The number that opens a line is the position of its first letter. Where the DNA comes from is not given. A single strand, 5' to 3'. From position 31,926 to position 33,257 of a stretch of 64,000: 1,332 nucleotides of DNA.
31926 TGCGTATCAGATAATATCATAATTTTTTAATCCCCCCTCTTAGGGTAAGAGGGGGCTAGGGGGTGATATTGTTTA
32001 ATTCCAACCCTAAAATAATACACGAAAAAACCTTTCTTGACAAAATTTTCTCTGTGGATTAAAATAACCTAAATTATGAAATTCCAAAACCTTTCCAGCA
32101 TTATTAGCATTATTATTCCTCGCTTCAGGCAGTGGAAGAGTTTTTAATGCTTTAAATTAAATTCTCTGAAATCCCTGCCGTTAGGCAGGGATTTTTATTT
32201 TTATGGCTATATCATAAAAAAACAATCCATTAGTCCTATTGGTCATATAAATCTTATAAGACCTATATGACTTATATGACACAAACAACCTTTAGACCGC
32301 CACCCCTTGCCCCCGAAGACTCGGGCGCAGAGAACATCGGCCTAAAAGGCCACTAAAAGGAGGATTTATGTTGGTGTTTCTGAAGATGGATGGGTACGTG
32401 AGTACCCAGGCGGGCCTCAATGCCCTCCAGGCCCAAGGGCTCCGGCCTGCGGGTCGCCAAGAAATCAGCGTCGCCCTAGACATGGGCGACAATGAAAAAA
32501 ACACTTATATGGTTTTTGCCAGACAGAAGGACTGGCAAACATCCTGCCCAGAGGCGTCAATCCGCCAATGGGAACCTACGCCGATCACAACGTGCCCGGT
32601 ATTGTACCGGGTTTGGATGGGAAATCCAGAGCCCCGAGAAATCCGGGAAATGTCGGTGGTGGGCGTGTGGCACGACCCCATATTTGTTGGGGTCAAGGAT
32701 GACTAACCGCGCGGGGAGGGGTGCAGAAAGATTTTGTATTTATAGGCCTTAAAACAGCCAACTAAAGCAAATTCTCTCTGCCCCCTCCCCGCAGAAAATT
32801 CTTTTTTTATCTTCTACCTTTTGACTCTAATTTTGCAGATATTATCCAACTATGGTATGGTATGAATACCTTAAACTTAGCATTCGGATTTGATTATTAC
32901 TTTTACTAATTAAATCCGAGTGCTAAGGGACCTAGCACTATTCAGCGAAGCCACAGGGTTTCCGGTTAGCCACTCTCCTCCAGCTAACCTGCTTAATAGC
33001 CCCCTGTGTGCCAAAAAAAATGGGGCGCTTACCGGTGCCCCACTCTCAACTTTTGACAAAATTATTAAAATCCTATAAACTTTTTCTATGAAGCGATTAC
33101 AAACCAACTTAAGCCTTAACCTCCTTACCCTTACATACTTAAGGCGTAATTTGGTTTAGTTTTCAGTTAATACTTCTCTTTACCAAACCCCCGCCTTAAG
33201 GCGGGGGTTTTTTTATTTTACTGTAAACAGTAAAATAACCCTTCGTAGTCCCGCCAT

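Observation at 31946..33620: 1.7-kb protein-free region downstream of rplA carrying six intrinsic terminators in both orientations and at least two short GC-rich transcript candidates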

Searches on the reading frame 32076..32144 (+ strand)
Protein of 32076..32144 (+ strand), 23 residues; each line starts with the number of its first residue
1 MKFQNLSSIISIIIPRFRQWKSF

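Call 59: search_protein_families(library=ncbifam, proteins=[window:32076-32144:+], max_evalue=1)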
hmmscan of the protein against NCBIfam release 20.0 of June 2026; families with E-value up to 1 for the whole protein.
seq(23 aa): 0 families
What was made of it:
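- On Curated leader families (Rfam Leu_leader RF00512, Phe_leader RF01859, Trp_leader RF00513; NCBIfam leader peptides): There are no NCBIfam hits for either peptide (call 59).
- The peptides match no known leader family (call 59).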

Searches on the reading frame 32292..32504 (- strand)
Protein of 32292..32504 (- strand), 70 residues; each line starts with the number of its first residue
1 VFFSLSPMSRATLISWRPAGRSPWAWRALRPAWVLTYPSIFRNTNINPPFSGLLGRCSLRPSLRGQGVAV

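Call 8: search_protein_families(library=pfam, proteins=[window:32292-32504:-], max_evalue=1)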
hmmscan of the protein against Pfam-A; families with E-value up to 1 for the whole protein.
window:32292-32504:- (70 aa): 0 families

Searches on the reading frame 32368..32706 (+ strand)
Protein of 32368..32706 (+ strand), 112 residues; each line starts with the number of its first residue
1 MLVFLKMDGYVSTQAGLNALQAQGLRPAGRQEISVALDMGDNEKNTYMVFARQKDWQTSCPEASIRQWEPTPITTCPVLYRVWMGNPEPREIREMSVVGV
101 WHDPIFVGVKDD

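Call 8: search_protein_families(library=pfam, proteins=[window:32368-32706:+], max_evalue=1)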
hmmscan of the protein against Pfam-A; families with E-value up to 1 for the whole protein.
window:32368-32706:+ (112 aa): 0 families

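Call 11: find_homologous_proteins(query=window:32368-32706:+, max_evalue=0.01)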
Query window:32368-32706:+ (112 aa): 2 proteins with E <= 0.01 among 3 candidates.
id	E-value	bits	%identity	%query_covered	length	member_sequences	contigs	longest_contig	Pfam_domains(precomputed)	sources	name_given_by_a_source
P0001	1.2e-71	256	100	100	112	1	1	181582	-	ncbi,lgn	-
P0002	1.5e-52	194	78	100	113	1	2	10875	-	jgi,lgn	jgi:hypothetical protein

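Call 13: find_encoding_contigs(protein=P0002, flank=10000, max_places=6)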
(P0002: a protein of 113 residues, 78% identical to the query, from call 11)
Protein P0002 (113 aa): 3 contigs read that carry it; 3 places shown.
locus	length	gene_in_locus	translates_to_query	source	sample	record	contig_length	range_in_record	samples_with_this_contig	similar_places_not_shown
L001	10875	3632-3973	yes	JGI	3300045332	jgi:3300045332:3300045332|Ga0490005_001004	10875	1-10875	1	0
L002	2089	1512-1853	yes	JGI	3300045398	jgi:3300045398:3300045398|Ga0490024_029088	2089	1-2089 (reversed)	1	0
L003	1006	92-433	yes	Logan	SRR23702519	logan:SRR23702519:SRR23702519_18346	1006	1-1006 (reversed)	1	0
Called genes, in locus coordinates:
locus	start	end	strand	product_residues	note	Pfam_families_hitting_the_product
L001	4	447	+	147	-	PF00303:Thymidylat_synt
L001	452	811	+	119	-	-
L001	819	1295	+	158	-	PF00186:DHFR_1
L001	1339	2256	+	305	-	PF03547:Mem_trans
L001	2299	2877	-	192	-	PF06559:DCD_N (weak), PF22769:DCD, PF00692:dUTPase (weak)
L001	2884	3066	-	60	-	-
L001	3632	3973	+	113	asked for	-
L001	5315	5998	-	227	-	PF00687:Ribosomal_L1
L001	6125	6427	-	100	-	-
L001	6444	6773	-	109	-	PF18920:DUF5671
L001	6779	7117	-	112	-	PF18920:DUF5671 (weak)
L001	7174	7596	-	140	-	PF03946:Ribosomal_L11_N, PF00298:Ribosomal_L11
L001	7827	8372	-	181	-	PF02357:NusG, PF00467:KOW (faint)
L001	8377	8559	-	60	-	PF00584:SecE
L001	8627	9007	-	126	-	PF00072:Response_reg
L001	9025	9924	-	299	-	-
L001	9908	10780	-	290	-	PF00763:THF_DHG_CYH, PF02882:THF_DHG_CYH_C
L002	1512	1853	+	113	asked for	-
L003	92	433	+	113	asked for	-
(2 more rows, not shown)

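Call 14: find_encoding_contigs(protein=P0001, flank=10000, max_places=6)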
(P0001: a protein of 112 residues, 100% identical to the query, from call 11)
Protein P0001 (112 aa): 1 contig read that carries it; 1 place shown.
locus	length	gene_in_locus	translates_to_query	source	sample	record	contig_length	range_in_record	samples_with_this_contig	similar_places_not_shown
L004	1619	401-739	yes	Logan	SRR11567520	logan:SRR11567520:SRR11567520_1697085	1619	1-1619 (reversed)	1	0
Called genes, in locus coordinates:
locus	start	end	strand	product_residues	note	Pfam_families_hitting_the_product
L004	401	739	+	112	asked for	-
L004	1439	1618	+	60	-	?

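Call 59: search_protein_families(library=ncbifam, proteins=[window:32368-32706:+], max_evalue=1)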
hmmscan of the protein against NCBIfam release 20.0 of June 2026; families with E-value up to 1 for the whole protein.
window:32368-32706:+ (112 aa): 0 families

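Call 60: search_protein_families(library=padloc, proteins=[window:32368-32706:+], max_evalue=1)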
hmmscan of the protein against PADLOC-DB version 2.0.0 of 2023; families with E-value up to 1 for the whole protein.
window:32368-32706:+ (112 aa): 0 families
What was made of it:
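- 32357..32706 (+): SD (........, 32357-32364) and ORF X (32368-32706, 112 aa). This is the GC-rich (58%) small protein gene downstream of unit A. No Pfam, NCBIfam or PADLOC match (calls 8, 59, 60).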

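Call 62: predict_structure(alignment_id=A3)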
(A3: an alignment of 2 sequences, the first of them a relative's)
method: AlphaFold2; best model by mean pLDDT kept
length: 112 residues; sequences in the alignment: 2
mean_pLDDT: 43.6   pTM: 0.41
mean pLDDT of the five models: 43.6, 38.7, 36.4, 35.9, 34.3
residues with pLDDT >= 90: 0; 70-90: 0; 50-70: 34; < 50: 78
segments of 3 or more residues with pLDDT < 50: 1-13, 29-47, 56-77, 85-88, 95-112
pLDDT, mean of each block of 10 residues (from residue 1): 32 54 55 44 46 48 35 45 51 46 28 24
secondary structure, 60 per line:
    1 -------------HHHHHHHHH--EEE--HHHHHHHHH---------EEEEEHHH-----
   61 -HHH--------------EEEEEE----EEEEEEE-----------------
elements in order: H14-22 E25-27 H30-38 E48-52 E79-84 E89-95

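Call 104: search_protein_representatives(alignment_id=A3)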
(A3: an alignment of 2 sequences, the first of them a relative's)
Query: 2 sequences, 113 profile positions. Proteins with E-value up to 0.001 (for the whole library): 3; up to 1e-10: 1; up to 1e-30: 1. The best 3 are listed.
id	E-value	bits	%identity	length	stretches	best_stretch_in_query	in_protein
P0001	4.2e-70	249.0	-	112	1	1-113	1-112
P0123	2.4e-06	43.6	-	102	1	1-112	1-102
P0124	3.9e-05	39.7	-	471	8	70-87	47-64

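Call 106: find_encoding_contigs(protein=P0123, flank=5000, max_places=4)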
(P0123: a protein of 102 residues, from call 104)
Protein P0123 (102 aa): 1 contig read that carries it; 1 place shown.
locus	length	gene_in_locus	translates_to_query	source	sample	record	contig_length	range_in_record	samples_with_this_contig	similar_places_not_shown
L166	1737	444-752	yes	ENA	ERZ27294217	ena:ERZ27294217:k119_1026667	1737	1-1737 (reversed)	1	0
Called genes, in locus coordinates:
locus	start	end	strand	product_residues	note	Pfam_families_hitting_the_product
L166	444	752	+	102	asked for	-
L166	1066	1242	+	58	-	-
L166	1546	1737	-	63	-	?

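Call 115: predict_structure(alignment_id=A5)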
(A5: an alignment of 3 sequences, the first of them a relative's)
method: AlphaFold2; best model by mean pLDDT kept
length: 112 residues; sequences in the alignment: 3
mean_pLDDT: 53.5   pTM: 0.45
mean pLDDT of the five models: 53.5, 53.0, 51.0, 45.5, 43.0
residues with pLDDT >= 90: 0; 70-90: 19; 50-70: 46; < 50: 47
segments of 3 or more residues with pLDDT < 50: 42-48, 52-78, 92-102
pLDDT, mean of each block of 10 residues (from residue 1): 64 63 73 67 48 40 33 40 53 42 62 67
secondary structure, 60 per line:
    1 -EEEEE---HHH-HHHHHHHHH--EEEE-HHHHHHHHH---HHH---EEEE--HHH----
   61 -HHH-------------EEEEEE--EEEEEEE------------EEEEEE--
elements in order: E2-6 H14-22 E25-28 H30-38 E48-51 E78-83 E86-92 E105-110
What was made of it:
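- Tried and rejected: Structure of ORF X. AlphaFold gave pLDDT 43.6 with 2 sequences and 53.5 with 3 (calls 62, 115).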

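Call 117: fold_search(model_id=the predicted structure, library=pdb)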
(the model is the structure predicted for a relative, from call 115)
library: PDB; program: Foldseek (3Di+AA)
matches with E <= 10: 52; with E <= 0.001: 0
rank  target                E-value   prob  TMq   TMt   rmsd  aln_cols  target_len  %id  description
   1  4kzv_A                3.5e-01  0.30  0.41  0.37   8.4       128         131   12  Structure of the carbohydrate-recognition domain of the C-type lectin mincle bound to trehalose (released 2013-08-28)
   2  8h4v_B                3.9e-01  0.33  0.43  0.36   8.6       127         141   10  Mincle CRD complex with PGL trisaccharide (released 2023-08-09)
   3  4kzw_A                4.5e-01  0.28  0.43  0.38   8.8       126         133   10  Structure of the carbohydrate-recognition domain of the C-type lectin mincle (released 2013-08-28)
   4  1byf_A                4.5e-01  0.25  0.42  0.39   8.6       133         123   11  STRUCTURE OF TC14; A C-TYPE LECTIN FROM THE TUNICATE POLYANDROCARPA MISAKIENSIS (released 1999-07-23)
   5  3m9z                  5.4e-01  0.23  0.41  0.38   6.5       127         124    9  Crystal Structure of extracellular domain of mouse NKR-P1A (released 2011-04-06)
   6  4kzw_B                6.2e-01  0.21  0.42  0.37   8.9       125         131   10  Structure of the carbohydrate-recognition domain of the C-type lectin mincle (released 2013-08-28)
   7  5kth_A                6.2e-01  0.21  0.41  0.34   8.9       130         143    9  Structure of cow mincle complexed with brartemicin (released 2016-08-31)
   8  4zrv_A                9.1e-01  0.15  0.41  0.36   8.5       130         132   11  Structure of cow mincle CRD complexed with trehalose mono butyrate (released 2016-05-25)
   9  3ubu_B                9.8e-01  0.21  0.45  0.41   6.5       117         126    8  Crystal structure of agkisacucetin, a GpIb-binding snaclec (snake C-type lectin) that inhibits platelet (released 2012-04-11)
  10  8h4v_A                1.0e+00  0.16  0.43  0.35   8.4       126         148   12  Mincle CRD complex with PGL trisaccharide (released 2023-08-09)
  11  4kzv_B                1.1e+00  0.16  0.43  0.39   8.3       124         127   12  Structure of the carbohydrate-recognition domain of the C-type lectin mincle bound to trehalose (released 2013-08-28)
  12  4zrw_A                1.3e+00  0.14  0.41  0.33   8.9       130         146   10  Structure of cow mincle complexed with trehalose (released 2016-05-25)
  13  5kti_A                1.4e+00  0.13  0.41  0.34   8.5       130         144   12  Structure of cow mincle complexed with KMJ1 (released 2016-08-31)
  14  3gpr_B                1.5e+00  0.12  0.40  0.37   7.6       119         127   10  Crystal structure of rhodocetin (released 2009-12-15)
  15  9hye_B                1.5e+00  0.12  0.39  0.34   8.9       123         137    9  Structure of the Mus musclus Langerin carbohydrate recognition domain with depleted Calcium (released 2025-11-19)
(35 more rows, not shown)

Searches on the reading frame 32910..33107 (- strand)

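Call 8: search_protein_families(library=pfam, proteins=[window:32910-33107:-], max_evalue=1)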
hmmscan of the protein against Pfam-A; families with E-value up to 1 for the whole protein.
window:32910-33107:- (65 aa): 1 family
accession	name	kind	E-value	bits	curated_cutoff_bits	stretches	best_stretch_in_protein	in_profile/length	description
PF07415.16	Herpes_LMP2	-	0.014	14.7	25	1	10-50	403-443/497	Gammaherpesvirus latent membrane protein (LMP2) protein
